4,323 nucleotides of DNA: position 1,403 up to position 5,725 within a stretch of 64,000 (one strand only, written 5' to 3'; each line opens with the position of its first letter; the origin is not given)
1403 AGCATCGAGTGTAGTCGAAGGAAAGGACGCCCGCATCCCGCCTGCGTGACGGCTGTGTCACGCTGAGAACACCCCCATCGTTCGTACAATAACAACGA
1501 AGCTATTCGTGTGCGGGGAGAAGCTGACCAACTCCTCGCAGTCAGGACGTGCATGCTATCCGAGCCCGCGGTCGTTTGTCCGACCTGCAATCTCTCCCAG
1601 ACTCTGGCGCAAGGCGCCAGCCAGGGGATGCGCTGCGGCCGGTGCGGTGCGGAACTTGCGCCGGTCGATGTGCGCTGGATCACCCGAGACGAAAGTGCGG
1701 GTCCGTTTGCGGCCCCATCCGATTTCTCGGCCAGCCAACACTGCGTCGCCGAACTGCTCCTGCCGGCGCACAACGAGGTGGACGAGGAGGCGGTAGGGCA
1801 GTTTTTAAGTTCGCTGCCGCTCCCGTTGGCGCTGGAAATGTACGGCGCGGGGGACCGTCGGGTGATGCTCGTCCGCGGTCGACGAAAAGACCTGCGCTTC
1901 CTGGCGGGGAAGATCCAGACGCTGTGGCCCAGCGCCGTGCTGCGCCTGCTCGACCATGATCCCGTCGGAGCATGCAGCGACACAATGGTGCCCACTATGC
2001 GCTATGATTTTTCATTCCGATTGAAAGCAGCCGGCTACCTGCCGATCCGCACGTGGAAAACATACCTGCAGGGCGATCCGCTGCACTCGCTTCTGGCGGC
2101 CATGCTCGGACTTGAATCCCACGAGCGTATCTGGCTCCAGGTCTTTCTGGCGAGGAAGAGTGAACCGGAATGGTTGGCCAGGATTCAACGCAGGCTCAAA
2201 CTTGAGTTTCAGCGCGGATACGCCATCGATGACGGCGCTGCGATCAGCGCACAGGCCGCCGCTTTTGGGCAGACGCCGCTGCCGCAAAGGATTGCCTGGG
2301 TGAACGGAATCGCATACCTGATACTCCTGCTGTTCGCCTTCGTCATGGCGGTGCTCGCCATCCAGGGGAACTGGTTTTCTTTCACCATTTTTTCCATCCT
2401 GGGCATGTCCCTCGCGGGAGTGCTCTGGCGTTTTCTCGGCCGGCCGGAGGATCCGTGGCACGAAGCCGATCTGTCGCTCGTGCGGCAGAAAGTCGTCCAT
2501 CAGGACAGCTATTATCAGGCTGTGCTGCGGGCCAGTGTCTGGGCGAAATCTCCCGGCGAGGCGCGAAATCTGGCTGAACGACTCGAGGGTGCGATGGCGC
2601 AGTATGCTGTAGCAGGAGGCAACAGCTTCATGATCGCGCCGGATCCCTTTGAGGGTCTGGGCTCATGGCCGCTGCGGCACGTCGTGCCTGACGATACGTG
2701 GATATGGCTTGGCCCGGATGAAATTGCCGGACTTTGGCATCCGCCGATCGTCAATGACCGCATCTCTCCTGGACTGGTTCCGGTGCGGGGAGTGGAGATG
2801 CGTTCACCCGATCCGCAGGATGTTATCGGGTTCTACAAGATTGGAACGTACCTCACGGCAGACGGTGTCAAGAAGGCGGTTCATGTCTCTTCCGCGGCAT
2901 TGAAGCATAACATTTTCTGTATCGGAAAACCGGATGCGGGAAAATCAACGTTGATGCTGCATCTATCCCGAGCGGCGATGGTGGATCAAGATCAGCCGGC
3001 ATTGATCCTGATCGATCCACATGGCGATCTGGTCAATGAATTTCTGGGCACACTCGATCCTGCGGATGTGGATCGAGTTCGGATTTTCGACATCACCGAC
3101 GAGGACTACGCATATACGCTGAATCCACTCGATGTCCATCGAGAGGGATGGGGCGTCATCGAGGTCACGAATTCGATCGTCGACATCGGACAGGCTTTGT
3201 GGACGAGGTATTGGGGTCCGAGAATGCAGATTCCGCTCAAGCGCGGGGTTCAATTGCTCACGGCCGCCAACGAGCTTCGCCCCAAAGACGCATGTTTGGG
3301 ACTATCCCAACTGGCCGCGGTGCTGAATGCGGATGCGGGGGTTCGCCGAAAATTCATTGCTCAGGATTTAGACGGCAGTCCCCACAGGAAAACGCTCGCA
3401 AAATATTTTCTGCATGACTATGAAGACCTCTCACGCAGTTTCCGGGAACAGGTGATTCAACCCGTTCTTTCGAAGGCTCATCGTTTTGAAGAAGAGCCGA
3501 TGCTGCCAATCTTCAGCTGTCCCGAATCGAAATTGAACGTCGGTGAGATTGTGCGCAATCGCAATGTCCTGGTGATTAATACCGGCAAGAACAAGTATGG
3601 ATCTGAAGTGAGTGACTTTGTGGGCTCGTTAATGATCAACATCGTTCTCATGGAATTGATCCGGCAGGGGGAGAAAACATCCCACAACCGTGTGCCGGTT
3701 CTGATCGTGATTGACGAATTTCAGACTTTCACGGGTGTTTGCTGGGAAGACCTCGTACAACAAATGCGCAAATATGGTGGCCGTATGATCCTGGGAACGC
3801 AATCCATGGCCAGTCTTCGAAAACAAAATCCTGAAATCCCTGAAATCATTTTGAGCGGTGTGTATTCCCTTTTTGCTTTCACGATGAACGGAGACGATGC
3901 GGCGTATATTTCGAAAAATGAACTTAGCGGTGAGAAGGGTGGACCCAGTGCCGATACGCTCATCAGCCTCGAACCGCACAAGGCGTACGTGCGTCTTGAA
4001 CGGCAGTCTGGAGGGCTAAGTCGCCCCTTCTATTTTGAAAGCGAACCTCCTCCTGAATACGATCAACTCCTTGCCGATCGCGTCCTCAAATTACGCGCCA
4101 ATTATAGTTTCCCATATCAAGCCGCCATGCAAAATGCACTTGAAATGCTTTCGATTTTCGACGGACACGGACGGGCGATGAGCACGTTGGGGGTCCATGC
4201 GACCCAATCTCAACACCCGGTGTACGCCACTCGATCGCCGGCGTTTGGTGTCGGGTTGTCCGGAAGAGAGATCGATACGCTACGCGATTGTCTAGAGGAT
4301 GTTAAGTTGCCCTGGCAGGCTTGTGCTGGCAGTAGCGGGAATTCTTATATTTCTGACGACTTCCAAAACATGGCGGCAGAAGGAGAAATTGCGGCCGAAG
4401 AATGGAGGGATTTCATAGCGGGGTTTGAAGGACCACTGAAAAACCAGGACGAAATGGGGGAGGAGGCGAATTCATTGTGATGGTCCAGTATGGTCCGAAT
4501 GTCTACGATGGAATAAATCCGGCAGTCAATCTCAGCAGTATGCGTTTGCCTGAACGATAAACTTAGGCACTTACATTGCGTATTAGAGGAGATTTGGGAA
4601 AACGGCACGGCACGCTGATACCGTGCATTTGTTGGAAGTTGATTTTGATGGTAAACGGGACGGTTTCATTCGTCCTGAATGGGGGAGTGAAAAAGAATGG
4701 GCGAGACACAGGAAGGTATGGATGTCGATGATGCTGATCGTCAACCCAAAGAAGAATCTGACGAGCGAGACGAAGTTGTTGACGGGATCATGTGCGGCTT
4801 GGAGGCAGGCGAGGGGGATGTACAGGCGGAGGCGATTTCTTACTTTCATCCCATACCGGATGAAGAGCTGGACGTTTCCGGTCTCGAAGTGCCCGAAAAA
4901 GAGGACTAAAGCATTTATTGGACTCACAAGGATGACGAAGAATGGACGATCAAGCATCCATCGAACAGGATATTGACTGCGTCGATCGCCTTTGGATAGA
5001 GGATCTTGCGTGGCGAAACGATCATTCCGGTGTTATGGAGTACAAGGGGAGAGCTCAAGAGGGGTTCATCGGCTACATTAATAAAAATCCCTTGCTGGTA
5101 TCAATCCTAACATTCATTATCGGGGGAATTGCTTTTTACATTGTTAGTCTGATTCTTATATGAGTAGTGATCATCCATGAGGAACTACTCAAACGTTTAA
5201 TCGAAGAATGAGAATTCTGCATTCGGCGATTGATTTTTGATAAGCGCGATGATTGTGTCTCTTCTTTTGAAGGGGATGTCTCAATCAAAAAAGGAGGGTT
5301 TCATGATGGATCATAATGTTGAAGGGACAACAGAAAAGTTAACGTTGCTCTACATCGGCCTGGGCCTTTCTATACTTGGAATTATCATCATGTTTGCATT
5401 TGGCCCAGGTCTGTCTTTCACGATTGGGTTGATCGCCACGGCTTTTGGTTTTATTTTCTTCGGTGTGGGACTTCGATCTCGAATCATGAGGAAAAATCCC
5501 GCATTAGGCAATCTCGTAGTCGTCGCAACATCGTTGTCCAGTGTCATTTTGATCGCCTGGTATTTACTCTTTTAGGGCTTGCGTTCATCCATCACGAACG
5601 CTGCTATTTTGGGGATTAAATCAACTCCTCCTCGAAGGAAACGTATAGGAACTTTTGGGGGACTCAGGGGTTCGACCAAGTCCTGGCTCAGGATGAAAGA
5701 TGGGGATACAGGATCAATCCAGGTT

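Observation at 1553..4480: Unusual architecture: N-terminal C4 zinc ribbon + unknown domain + 2 TM helices + VirD4/TraD-like ATPase, with no T4SS context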

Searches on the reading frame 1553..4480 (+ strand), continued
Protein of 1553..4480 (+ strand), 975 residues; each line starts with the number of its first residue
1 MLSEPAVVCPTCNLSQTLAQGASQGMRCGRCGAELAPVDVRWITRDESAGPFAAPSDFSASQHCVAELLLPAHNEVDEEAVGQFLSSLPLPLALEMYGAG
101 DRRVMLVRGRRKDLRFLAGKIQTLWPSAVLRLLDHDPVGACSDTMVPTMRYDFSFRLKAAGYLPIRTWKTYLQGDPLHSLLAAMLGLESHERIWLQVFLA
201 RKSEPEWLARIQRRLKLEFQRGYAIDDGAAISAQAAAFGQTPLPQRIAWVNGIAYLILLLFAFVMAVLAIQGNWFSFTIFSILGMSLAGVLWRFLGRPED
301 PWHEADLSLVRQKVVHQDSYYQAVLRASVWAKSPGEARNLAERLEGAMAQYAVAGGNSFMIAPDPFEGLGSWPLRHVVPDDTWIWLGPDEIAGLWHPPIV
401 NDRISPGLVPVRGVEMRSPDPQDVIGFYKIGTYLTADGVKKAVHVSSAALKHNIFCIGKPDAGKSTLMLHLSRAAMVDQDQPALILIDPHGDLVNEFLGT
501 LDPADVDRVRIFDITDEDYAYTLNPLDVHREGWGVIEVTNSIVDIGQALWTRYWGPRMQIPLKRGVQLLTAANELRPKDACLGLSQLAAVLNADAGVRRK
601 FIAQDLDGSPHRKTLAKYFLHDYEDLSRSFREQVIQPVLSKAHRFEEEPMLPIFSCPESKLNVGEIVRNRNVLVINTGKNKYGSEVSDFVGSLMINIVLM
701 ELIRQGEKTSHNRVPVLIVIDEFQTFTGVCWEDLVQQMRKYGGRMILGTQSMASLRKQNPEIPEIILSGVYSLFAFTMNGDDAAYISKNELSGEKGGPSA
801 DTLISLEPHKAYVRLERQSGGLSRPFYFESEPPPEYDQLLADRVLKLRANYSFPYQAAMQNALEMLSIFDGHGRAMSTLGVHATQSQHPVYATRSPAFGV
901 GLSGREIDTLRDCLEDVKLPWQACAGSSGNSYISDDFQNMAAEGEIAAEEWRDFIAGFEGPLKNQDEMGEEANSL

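Call 43: fold_search(model_id=the predicted structure, library=pdb)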
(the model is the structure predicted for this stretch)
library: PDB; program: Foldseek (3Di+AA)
matches with E <= 10: 726; with E <= 0.001: 76
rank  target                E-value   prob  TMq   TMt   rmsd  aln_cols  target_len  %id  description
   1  7o42_A                9.5e-13  1.00  0.39  0.40  14.0       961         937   11  TrwK/VirB4unbound trimer of dimers complex (with Hcp1) from the R388 type IV secretion system determined by cryo-EM. (released 2022-06-22)
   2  8rtd_g                9.5e-13  1.00  0.37  0.46  14.4       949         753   10  Stalk-Arches-IMC structure from the fully-assembled R388 type IV secretion system determined by cryo-EM. (released 2024-06-19)
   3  8rtd_P                2.1e-12  1.00  0.40  0.48  13.0       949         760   12  Stalk-Arches-IMC structure from the fully-assembled R388 type IV secretion system determined by cryo-EM. (released 2024-06-19)
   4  7o43_B                1.3e-11  1.00  0.37  0.44  13.9       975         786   10  TrwK/VirB4unbound dimer complex from R388 type IV secretion system determined by cryo-EM. (released 2022-06-22)
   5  7o43_A                2.5e-11  1.00  0.36  0.43  16.1       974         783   11  TrwK/VirB4unbound dimer complex from R388 type IV secretion system determined by cryo-EM. (released 2022-06-22)
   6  7o42_E                5.1e-10  1.00  0.36  0.37  16.8       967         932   11  TrwK/VirB4unbound trimer of dimers complex (with Hcp1) from the R388 type IV secretion system determined by cryo-EM. (released 2022-06-22)
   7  4d2i_B                7.5e-10  1.00  0.27  0.53  11.8       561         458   14  Crystal structure of the HerA hexameric DNA translocase from Sulfolobus solfataricus bound to AMP-PNP (released 2014-12-03)
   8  7o41_A                1.0e-09  1.00  0.36  0.44  14.4       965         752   11  Hexameric composite model of the Inner Membrane Complex (IMC) with the Arches from the fully-assembled R388 type IV se (released 2022-06-22)
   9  1gl6_B                1.1e-09  1.00  0.31  0.64   7.4       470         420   14  Plasmid coupling protein TrwB in complex with the non-hydrolysable GTP analogue GDPNP (released 2002-05-16)
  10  1gl7_G                1.1e-09  1.00  0.28  0.61   7.7       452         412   13  Plasmid coupling protein TrwB in complex with the non-hydrolisable ATP-analogue ADPNP. (released 2002-05-16)
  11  1e9s_J                1.2e-09  1.00  0.29  0.59   7.1       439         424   15  Bacterial conjugative coupling protein TrwBdeltaN70. Unbound monoclinic form. (released 2001-02-06)
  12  4d2i_A                1.2e-09  1.00  0.25  0.48  12.9       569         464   14  Crystal structure of the HerA hexameric DNA translocase from Sulfolobus solfataricus bound to AMP-PNP (released 2014-12-03)
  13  1gl6_E                1.4e-09  1.00  0.30  0.63   7.6       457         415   14  Plasmid coupling protein TrwB in complex with the non-hydrolysable GTP analogue GDPNP (released 2002-05-16)
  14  1e9s_A                1.7e-09  1.00  0.29  0.59   6.6       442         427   14  Bacterial conjugative coupling protein TrwBdeltaN70. Unbound monoclinic form. (released 2001-02-06)
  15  1e9s_I                1.7e-09  1.00  0.27  0.57   7.4       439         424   13  Bacterial conjugative coupling protein TrwBdeltaN70. Unbound monoclinic form. (released 2001-02-06)
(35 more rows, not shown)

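Call 44: search_solved_structures(query=A1, max_evalue=1, show_alignments=2)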
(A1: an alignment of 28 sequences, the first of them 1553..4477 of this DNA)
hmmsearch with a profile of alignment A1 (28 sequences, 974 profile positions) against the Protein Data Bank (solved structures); distinct sequences matched with E-value up to 1: 13.
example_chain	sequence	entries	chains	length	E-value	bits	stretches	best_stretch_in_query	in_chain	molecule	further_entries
1gl6_A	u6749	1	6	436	0.009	17.2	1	449-497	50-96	ATPASE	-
1e9r_A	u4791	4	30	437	0.009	17.2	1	449-497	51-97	CONJUGAL TRANSFER PROTEIN TRWB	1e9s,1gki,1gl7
7es4_A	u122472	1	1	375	0.033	15.4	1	681-768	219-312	DNA phosphorothioation-dependent restriction protein DptH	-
6zyw_A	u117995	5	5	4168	0.037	15.2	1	441-499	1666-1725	Dynein-1-alpha heavy chain, flagellar inner arm I1 complex protein, putative | Dynein gamma heavy chain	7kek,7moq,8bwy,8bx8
6upr_B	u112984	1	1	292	0.087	14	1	448-480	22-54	Septin-8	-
6nzj_A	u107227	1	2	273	0.31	12.2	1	452-505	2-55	Nitrogenase iron protein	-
9bht_B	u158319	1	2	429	0.44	11.7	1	449-479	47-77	CiSeptin-6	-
9dls_A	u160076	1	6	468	0.61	11.2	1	454-520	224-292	Replicative DNA helicase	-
36ro_P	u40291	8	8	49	0.62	11.2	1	4-38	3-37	DNA-directed RNA polymerase subunit Rpo12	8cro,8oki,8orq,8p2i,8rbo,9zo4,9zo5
6t66_A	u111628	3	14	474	0.62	11.1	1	454-520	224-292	Replicative DNA helicase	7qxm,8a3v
6kf4_G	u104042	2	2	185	0.8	10.8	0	10-53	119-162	Transcription factor E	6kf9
4qiw_P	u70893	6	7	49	0.83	10.7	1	8-40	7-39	DNA-directed RNA polymerase subunit P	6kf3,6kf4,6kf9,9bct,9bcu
5hci_A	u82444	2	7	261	0.99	10.5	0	453-489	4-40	GPN-loop GTPase 1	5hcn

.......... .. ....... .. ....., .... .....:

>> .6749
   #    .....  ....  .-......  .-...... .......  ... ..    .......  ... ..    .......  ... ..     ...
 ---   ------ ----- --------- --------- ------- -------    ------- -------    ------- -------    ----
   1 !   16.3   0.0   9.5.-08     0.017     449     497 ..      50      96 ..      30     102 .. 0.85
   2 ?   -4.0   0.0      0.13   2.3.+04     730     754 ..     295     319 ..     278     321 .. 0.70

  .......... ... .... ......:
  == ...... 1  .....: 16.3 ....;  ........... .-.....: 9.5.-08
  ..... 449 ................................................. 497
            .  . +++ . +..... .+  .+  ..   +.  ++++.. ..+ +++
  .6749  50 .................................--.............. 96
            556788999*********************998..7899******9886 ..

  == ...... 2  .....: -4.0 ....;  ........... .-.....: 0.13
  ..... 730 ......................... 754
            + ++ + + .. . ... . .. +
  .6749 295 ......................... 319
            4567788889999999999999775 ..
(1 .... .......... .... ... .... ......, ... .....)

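Call 49: search_protein_families(library=pfam, proteins=[L002:6331-8061:+, L002:8924-10510:+, L001:7439-9463:-, L004:14825-15883:+], max_evalue=5)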
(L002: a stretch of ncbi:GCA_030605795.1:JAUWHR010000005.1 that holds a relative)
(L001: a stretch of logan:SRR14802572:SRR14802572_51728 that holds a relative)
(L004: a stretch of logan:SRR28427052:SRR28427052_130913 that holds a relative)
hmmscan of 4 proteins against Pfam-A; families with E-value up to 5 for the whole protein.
L002:6331-8061:+ (576 aa): 2 families
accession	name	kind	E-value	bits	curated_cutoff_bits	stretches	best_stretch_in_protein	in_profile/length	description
PF13814.12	Replic_Relax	-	1.5e-06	28.9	25.3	1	241-456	9-180/191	Replication-relaxation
PF02763.20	Diphtheria_C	-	0.19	11.8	25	1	296-328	13-45/187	Diphtheria toxin, C domain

L002:8924-10510:+ (528 aa): 0 families

L001:7439-9463:- (674 aa): 7 families
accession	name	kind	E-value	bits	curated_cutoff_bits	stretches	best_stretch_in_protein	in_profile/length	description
PF07494.17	Reg_prop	-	2.8e-49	159.2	20.4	12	311-334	1-24/24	Two component regulator propeller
PF08450.18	SGL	-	1.4e-09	38.4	26.3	3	440-499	42-105/246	SMP-30/Gluconolactonase/LRE-like region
PF20067.5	SSL_N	-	2.4e-09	37.3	18.9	0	279-294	26-41/46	Strictosidine synthase-like, N-terminal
PF19565.4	DUF6087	-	0.00091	19.9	27.1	0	375-397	43-65/99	Family of unknown function (DUF6087)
PF25021.1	TEN_NHL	-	0.0033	16.9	27.1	0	643-672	328-357/357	Teneurin NHL domain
PF10708.14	DUF2510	-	0.41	10.8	24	0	504-515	17-28/35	Protein of unknown function (DUF2510)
PF23748.1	Beta-prop_LRRK2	-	0.57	9.5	26.9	0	272-294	272-294/359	LRRK2 beta propeller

L004:14825-15883:+ (352 aa): 0 families

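Call 79: find_related_loci(query=A1, collection=metagenome_contigs, flank=10000)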
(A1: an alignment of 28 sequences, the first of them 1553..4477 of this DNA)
Query A1 (975 aa) in metagenome_contigs; peptide patterns used: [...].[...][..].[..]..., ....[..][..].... (x = any residue, [..] = any of these).
133 stretches matched a pattern; 37 encode a relative of the query (tblastn E <= 1e-3); 34 distinct loci.
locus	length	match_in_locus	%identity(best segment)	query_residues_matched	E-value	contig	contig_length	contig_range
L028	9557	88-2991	78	1-975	0e+0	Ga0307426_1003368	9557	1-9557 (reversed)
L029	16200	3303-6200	75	1-970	0e+0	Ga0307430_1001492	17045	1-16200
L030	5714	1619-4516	75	1-970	0e+0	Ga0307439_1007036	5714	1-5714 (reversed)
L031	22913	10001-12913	67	1-971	0e+0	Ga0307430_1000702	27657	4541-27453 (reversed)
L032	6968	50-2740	60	63-956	0e+0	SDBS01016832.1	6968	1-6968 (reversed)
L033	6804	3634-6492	57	1-955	0e+0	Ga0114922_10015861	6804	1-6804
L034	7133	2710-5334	59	1-876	0e+0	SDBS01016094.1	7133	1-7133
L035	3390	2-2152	73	254-970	0e+0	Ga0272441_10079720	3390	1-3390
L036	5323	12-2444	61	114-921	0e+0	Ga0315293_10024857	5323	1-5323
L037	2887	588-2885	64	1-768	0e+0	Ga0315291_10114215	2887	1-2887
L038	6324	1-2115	60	260-960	0e+0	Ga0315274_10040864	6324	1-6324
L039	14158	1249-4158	59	1-967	0e+0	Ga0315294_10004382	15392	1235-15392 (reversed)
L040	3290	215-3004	47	2-934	0e+0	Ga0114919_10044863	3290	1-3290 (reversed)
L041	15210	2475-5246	60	1-921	0e+0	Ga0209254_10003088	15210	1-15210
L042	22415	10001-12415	49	65-870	0e+0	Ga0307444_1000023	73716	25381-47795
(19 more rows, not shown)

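Call 99: find_related_loci(query=A1, collection=viral_contigs, flank=10000)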
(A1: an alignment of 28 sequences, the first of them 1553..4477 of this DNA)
Query A1 (975 aa) in viral_contigs; peptide patterns used: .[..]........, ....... (x = any residue, [..] = any of these).
17 stretches matched a pattern, but none encodes a relative of the query by tblastn (E <= 1e-3).

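Call 108: find_homologous_proteins(query=A5, max_evalue=1e-10)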
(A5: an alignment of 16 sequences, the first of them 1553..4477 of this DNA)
Query A5 (16 sequences) (975 aa, profile of the alignment): 55 proteins with E <= 1e-10 among 8000 candidates.
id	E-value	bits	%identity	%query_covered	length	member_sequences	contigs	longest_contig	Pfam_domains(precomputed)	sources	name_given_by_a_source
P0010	0.0e+0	1132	60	97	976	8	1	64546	PF10412.16,PF01935.24,PF02534.21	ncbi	-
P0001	0.0e+0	1114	100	100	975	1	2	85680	PF10412.16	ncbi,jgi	-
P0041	0.0e+0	1075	43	93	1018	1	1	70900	PF10412.16,PF01935.24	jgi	jgi:Type IV secretory pathway, VirD4 components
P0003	0.0e+0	1059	79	100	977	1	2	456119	PF10412.16,PF12696.14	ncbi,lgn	-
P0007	0.0e+0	1051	67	100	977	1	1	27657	PF10412.16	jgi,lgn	-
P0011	0.0e+0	1050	60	94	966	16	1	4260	PF10412.16,PF02534.21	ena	-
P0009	0.0e+0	1049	61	100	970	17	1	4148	PF10412.16,PF02534.21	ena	-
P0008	0.0e+0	1049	61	100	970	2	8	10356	PF10412.16,PF02534.21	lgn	-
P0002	0.0e+0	1047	79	100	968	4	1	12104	PF10412.16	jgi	jgi:hypothetical protein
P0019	0.0e+0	1045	57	100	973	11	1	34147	PF10412.16,PF02534.21,PF12696.14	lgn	-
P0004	0.0e+0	1040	78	100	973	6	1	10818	PF10412.16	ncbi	ncbi:MAG: type IV secretion system DNA-binding domain-containing protein [Anaerolineales bacterium]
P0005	0.0e+0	1038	74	100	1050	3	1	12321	PF10412.16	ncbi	-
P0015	0.0e+0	1037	59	94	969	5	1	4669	PF10412.16,PF01935.24,PF02534.21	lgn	-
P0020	0.0e+0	1034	61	90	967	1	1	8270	PF10412.16,PF02534.21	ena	-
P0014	0.0e+0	1033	58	98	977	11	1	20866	PF10412.16,PF01935.24,PF02534.21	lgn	-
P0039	1.9e-258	879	47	85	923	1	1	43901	PF10412.16,PF01935.24,PF02534.21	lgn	-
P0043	3.0e-188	646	34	75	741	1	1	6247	PF01935.24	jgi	jgi:hypothetical protein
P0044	8.1e-101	357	24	53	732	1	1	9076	PF26449.1,PF10412.16,PF01935.24,PF02534.21,PF12696.14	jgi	-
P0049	3.3e-79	285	25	48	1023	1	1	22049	PF26449.1,PF10412.16,PF12696.14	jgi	jgi:hypothetical protein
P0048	1.4e-75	273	24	57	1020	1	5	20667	PF26449.1,PF10412.16,PF02534.21,PF12696.14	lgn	-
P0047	8.3e-75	271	23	39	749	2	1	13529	-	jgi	-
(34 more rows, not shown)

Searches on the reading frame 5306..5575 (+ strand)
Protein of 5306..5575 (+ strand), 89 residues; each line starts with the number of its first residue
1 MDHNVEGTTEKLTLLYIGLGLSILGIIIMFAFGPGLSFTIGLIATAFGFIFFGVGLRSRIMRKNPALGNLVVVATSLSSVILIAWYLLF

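Call 49: search_protein_families(library=pfam, proteins=[window:5306-5575:+], max_evalue=5)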
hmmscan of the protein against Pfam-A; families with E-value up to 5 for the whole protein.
window:5306-5575:+ (89 aa): 1 family
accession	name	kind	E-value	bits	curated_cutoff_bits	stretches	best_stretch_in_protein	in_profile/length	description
PF20990.2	DUF2207_C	-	0.62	10.1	33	1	7-68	131-196/247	Predicted membrane protein (DUF2207) C-terminal domain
